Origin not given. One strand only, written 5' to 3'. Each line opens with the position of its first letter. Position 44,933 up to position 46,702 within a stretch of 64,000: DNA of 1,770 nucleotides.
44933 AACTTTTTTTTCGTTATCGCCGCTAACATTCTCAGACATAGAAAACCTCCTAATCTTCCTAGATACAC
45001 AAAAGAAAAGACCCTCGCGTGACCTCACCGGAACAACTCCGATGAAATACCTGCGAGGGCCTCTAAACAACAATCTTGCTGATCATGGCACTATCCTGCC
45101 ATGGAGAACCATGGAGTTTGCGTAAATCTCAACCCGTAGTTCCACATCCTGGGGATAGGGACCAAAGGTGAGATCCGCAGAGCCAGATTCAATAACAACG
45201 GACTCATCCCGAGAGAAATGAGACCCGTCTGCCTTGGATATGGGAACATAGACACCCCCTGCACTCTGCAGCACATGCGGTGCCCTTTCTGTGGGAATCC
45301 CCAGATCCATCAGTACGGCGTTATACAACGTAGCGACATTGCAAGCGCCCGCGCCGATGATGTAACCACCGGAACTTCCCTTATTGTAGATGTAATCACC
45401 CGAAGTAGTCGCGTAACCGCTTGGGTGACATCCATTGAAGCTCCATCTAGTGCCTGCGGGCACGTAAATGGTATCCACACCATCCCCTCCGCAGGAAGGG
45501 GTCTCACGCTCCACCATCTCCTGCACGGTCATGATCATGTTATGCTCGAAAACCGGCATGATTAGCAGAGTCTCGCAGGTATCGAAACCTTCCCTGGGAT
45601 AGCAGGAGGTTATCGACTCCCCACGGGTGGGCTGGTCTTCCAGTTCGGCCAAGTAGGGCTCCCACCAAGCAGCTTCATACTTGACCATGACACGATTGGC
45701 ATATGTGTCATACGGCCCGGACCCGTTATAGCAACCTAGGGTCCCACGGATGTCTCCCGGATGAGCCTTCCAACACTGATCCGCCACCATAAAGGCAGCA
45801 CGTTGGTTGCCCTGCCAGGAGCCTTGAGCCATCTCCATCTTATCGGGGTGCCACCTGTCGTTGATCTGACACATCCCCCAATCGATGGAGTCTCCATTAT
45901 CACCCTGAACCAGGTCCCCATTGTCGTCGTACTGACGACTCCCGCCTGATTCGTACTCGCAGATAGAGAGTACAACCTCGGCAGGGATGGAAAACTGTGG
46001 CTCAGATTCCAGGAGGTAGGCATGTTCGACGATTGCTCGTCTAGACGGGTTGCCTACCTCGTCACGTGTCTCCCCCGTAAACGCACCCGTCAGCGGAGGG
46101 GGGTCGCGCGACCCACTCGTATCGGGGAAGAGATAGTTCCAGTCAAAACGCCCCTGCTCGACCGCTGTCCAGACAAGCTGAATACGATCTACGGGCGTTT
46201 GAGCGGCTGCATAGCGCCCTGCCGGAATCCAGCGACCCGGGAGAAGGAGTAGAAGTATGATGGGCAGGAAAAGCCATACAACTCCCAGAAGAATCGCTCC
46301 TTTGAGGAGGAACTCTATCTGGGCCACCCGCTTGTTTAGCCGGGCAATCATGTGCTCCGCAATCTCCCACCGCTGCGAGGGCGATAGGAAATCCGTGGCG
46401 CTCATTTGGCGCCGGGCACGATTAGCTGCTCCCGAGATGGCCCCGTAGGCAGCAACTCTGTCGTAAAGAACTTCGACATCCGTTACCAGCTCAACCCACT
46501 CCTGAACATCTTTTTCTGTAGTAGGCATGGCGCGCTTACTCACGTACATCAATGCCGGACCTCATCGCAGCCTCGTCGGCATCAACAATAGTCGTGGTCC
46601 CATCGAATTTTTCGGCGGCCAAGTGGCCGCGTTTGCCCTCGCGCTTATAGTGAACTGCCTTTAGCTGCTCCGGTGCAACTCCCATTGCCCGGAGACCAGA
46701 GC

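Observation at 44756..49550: GC-rich roughly 4.8-kb island next to tRNA-Ala carrying a five-gene envelope operon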

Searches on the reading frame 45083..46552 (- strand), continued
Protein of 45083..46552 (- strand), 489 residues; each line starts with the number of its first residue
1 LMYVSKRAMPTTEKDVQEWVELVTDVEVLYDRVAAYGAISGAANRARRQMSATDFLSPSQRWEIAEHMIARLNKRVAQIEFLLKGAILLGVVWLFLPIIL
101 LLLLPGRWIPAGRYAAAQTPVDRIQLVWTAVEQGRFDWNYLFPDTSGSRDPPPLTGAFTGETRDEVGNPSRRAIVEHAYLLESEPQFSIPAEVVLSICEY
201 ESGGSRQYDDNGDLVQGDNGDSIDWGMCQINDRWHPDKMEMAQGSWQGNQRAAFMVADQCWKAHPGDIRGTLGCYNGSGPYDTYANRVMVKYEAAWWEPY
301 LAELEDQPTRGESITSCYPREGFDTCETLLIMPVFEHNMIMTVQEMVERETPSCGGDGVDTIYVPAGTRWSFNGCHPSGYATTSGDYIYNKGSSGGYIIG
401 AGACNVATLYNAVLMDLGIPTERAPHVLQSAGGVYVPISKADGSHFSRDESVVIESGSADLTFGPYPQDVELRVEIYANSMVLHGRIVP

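Call 67: search_protein_families(library=ncbifam, proteins=[window:45083-46552:-], max_evalue=0.5)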
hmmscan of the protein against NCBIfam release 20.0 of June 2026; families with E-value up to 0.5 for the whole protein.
window:45083-46552:- (489 aa): 0 families

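Call 68: search_protein_families(library=phrogs, proteins=[window:45083-46552:-], max_evalue=0.5)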
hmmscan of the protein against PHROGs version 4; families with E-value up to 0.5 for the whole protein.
window:45083-46552:- (489 aa): 1 family
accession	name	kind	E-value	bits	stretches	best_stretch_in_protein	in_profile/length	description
phrog_19890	-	unknown function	0.0028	18.1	1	186-241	120-166/248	-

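Call 85: find_encoding_contigs(protein=P0015, flank=10000, max_places=2)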
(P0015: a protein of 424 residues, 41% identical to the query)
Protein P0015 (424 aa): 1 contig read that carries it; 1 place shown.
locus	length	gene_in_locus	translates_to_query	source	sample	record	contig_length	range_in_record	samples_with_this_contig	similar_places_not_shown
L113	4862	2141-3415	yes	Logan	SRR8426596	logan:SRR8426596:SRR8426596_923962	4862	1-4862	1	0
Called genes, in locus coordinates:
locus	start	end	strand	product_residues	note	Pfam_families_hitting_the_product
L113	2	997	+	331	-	?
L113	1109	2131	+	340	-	-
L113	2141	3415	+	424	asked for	PF01551:Peptidase_M23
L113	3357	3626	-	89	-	-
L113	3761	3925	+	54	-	-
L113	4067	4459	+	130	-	-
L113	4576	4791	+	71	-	-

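Call 86: find_encoding_contigs(protein=P0016, flank=10000, max_places=2)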
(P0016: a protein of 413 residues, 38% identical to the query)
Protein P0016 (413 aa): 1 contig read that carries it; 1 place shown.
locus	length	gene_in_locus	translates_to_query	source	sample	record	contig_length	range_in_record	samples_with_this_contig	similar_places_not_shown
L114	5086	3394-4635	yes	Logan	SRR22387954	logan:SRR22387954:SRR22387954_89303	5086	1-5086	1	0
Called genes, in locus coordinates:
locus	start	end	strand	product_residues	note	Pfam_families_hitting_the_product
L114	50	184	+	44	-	-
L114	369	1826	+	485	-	-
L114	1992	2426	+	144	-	-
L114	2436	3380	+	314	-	-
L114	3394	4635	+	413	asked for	PF01551:Peptidase_M23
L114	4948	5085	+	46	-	?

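Call 89: search_protein_families(library=pfam, proteins=[L108:3010-5217:-, L109:7358-8755:+, L110:3332-4849:+, L114:369-1826:+, L114:2436-3380:+, L113:1109-2131:+, L108:7788-8402:+, L108:8411-8725:+, L114:1992-2426:+, L112:1252-2667:+], max_evalue=1)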
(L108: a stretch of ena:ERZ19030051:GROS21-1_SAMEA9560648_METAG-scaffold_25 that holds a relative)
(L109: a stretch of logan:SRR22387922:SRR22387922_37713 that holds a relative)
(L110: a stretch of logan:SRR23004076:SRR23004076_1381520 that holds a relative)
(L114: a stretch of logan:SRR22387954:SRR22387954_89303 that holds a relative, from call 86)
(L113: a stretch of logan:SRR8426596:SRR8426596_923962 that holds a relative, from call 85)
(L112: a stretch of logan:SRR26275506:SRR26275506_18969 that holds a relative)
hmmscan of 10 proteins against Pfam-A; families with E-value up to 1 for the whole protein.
L108:3010-5217:- (735 aa): 22 families
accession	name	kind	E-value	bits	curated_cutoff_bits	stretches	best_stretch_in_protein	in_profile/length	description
PF10412.15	TrwB_AAD_bind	-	2.4e-07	30.4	20.5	1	341-633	15-288/387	Type IV secretion-system coupling protein DNA-binding domain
PF01935.23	DUF87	-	1.6e-06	28.8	23.2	1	340-554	22-202/220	Helicase HerA, central domain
PF13401.12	AAA_22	-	0.00064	20.5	27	1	340-362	4-26/130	AAA domain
PF12696.13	TraG-D_C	-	0.0009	19.6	22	1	593-650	3-65/126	TraM recognition site of TraD and TraG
PF13555.12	AAA_29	-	0.0038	17.4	27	1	341-359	22-41/61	P-loop containing region of AAA domain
PF00270.35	DEAD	-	0.0057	16.8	26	1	342-387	15-63/167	DEAD/DEAH box helicase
PF01656.29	CbiA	-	0.0065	16.9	25.4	1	348-377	6-35/125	CobQ/CobB/MinD/ParA nucleotide binding domain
PF25199.1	nSTAND_NTPase5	-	0.011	16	34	1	336-381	36-82/145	Novel STAND NTPase 5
PF19044.6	P-loop_TraG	-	0.012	14.8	25.8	1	337-415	25-103/413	TraG P-loop domain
PF13191.12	AAA_16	-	0.013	16.5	32.6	1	338-382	21-63/167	AAA ATPase domain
PF00005.33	ABC_tran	-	0.016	16.3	25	1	342-361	12-31/137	ABC transporter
PF06745.19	ATPase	-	0.019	14.8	26.6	1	335-374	13-53/231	KaiC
PF12846.13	AAA_10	-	0.032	13.7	27.5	1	335-477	15-154/362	AAA-like domain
PF03205.20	MobB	-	0.045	14.1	26.6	1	346-375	4-33/133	Molybdopterin guanine dinucleotide synthesis protein B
PF20720.3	nSTAND3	-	0.045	13.9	27.2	1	341-375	17-51/155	Novel STAND NTPase 3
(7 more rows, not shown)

L109:7358-8755:+ (465 aa): 1 family
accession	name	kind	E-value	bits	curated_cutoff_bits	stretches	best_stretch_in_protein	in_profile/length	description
PF09851.14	SHOCT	-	0.033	14.4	27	1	16-33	5-22/28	Short C-terminal domain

L110:3332-4849:+ (505 aa): 0 families

L114:369-1826:+ (485 aa): 3 families
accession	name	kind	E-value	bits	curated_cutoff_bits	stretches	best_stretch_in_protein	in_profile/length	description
PF12773.13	DZR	-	0.092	13.4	27.3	1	5-25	25-45/45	Double zinc ribbon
PF10571.15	UPF0547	-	0.13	12.9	29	1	9-27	5-23/26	Uncharacterised protein family UPF0547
PF18912.6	DZR_2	-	0.19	12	27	1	6-24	9-27/56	Double zinc ribbon domain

L114:2436-3380:+ (314 aa): 0 families

L113:1109-2131:+ (340 aa): 0 families

L108:7788-8402:+ (204 aa): 0 families

L108:8411-8725:+ (104 aa): 1 family
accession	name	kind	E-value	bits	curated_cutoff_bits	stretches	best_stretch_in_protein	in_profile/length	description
PF13567.11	DUF4131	-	0.019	15.1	31.6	1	8-63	12-60/165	Domain of unknown function (DUF4131)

L114:1992-2426:+ (144 aa): 0 families

L112:1252-2667:+ (471 aa): 0 families

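Call 90: search_protein_families(library=ncbifam, proteins=[L108:3010-5217:-, L109:7358-8755:+, L110:3332-4849:+, L114:369-1826:+, L114:2436-3380:+, L108:10001-11374:+, L109:11783-12757:+, L109:12762-13448:+], max_evalue=0.1)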
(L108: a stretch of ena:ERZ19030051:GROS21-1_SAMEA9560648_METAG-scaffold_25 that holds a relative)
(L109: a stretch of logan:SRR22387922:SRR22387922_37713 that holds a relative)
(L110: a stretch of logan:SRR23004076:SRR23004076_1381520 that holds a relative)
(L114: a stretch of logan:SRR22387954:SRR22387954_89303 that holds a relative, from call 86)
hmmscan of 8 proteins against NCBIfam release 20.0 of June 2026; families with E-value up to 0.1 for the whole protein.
L108:3010-5217:- (735 aa): 18 families
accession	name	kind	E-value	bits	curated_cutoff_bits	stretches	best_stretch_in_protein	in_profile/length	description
TIGR03743.1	SXT_TraD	subfamily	4.1e-13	48.7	366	2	339-415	173-252/636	conjugative transfer system coupling protein TraD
NF045973.1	conju_CD1115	equivalog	4e-08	32.5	250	1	338-654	21-360/442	VirD4-like conjugal transfer protein, CD1115 family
NF053655.1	CedD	equivalog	7.4e-07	28.2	600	1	331-388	212-268/527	DNA-translocating ATPase CedD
TIGR03754.1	conj_TOL_TraD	equivalog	8.2e-06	24.6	647.55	1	338-381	177-220/643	type IV conjugative transfer system coupling protein TraD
NF045975.1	VirB4_plasma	equivalog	3.6e-05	21.7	590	1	344-380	518-554/894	Mbov_0397 family ICE element conjugal transfer ATPase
TIGR00929.1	VirB4_CagE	subfamily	0.00036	18.9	643.1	1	342-485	438-575/792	VirB4 family type IV secretion/conjugal transfer ATPase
TIGR02237.1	recomb_radB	equivalog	0.00085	19.2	172.4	0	339-383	10-53/210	DNA repair and recombination protein RadB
NF033849.1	ser_rich_anae_1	subfamily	0.0012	16.3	650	1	334-631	752-1074/1163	serine-rich protein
TIGR03608.1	L_ocin_972_ABC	subfamily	0.0018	17.8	254.85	0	343-361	26-44/206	putative bacteriocin export ABC transporter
NF041447.1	TrbC_conju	equivalog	0.0031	16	800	1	338-377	126-165/685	F-type conjugative transfer protein TrbC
TIGR02673.1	FtsE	equivalog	0.0089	15.7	264.85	0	341-374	28-60/214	cell division ATP-binding protein FtsE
NF047565.1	PSM_export_PmtA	equivalog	0.0089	15.3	350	0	578-629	96-146/282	phenol-soluble modulin export ABC transporter ATP-binding protein PmtA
TIGR00176.1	mobB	equivalog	0.015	15.3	76.2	1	346-375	4-33/155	molybdopterin-guanine dinucleotide biosynthesis protein B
TIGR04521.1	ECF_ATPase_2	equivalog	0.021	13.9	330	1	320-360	11-50/279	energy-coupling factor transporter ATPase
NF043038.1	ABCF_CplR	exception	0.023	13.4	780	0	316-365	291-336/544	ABC-F type ribosomal protection protein CplR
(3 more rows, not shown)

L109:7358-8755:+ (465 aa): 1 family
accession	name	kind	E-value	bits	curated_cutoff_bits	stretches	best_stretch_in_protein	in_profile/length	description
NF008058.0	PRK10792.1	equivalog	0.091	11.7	355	0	299-335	154-190/285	bifunctional methylenetetrahydrofolate dehydrogenase/methenyltetrahydrofolate cyclohydrolase FolD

L110:3332-4849:+ (505 aa): 0 families

L114:369-1826:+ (485 aa): 0 families

L114:2436-3380:+ (314 aa): 0 families

L108:10001-11374:+ (457 aa): 0 families

L109:11783-12757:+ (324 aa): 0 families

L109:12762-13448:+ (228 aa): 0 families

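Call 96: search_solved_structures(query=A4, max_evalue=10)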
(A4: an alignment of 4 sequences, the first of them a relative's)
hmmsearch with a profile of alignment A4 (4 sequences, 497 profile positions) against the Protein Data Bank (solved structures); distinct sequences matched with E-value up to 10: 1.
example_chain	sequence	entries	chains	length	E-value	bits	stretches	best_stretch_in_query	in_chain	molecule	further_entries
7lcg_B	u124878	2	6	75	0.25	13.2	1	266-317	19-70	Membrane protein M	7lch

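Call 110: search_dna_similar(query=window:45083-46552:-, collection=plasmids, mode=protein, max_evalue=0.001, max_rows=20)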
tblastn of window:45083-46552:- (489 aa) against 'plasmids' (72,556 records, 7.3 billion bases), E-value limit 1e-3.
No match.

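Call 111: search_dna_similar(query=window:45083-46552:-, collection=phages, mode=protein, max_evalue=0.001, max_rows=20)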
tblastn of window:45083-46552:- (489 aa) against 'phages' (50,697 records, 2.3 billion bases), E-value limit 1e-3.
No match.

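Call 116: list_cluster_members(proteins=[L108:12785-13705:+, L108:13775-14233:+, L108:14331-14882:+, L108:14962-16014:+, L108:3010-5217:-, L109:13554-14405:+, L109:14448-14906:+, L001:1841-3043:-, L113:4067-4459:+, L109:5956-6567:+])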
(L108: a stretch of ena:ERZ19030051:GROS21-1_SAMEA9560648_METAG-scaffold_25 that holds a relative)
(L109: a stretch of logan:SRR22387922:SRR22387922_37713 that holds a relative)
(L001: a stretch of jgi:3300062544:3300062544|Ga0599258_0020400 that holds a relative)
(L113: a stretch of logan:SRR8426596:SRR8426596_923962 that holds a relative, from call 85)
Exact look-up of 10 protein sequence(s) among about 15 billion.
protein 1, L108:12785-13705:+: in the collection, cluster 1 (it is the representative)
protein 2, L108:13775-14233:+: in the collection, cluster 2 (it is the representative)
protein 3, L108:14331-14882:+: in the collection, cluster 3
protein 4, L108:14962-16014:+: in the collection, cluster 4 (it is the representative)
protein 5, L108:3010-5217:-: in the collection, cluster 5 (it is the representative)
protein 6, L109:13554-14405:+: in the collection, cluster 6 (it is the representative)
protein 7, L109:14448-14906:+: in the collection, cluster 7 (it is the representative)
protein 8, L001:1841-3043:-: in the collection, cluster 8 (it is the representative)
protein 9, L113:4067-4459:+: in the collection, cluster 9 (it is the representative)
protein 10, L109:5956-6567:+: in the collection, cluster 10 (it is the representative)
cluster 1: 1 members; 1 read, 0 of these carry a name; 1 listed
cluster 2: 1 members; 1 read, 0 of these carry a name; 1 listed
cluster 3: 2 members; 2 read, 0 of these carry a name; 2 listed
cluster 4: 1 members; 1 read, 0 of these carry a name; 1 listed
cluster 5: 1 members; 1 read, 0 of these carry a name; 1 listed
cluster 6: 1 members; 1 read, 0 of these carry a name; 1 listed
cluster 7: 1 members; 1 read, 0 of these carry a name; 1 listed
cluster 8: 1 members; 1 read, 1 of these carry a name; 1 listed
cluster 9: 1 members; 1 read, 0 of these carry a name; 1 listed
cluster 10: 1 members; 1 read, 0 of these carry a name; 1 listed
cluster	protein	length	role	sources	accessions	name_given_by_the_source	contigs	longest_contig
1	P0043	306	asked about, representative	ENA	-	-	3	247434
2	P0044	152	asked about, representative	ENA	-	-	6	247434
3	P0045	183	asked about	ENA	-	-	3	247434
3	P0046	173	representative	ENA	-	-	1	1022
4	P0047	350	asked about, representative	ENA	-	-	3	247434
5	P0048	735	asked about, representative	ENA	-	-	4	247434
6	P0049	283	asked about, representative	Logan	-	-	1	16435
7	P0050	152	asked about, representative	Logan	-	-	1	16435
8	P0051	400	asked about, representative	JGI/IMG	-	GTP-binding protein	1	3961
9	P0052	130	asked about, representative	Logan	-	-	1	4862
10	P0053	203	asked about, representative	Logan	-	-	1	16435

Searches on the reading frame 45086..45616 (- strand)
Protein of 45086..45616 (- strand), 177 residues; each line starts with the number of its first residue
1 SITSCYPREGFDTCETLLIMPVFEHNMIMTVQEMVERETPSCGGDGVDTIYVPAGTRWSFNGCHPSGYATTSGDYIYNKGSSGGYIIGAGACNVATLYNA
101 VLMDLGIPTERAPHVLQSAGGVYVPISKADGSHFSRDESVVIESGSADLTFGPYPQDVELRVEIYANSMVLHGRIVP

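Call 59: search_solved_structures(query=A2, max_evalue=1)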
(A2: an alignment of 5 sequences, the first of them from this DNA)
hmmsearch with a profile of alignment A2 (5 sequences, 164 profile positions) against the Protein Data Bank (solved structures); distinct sequences matched with E-value up to 1: 0.
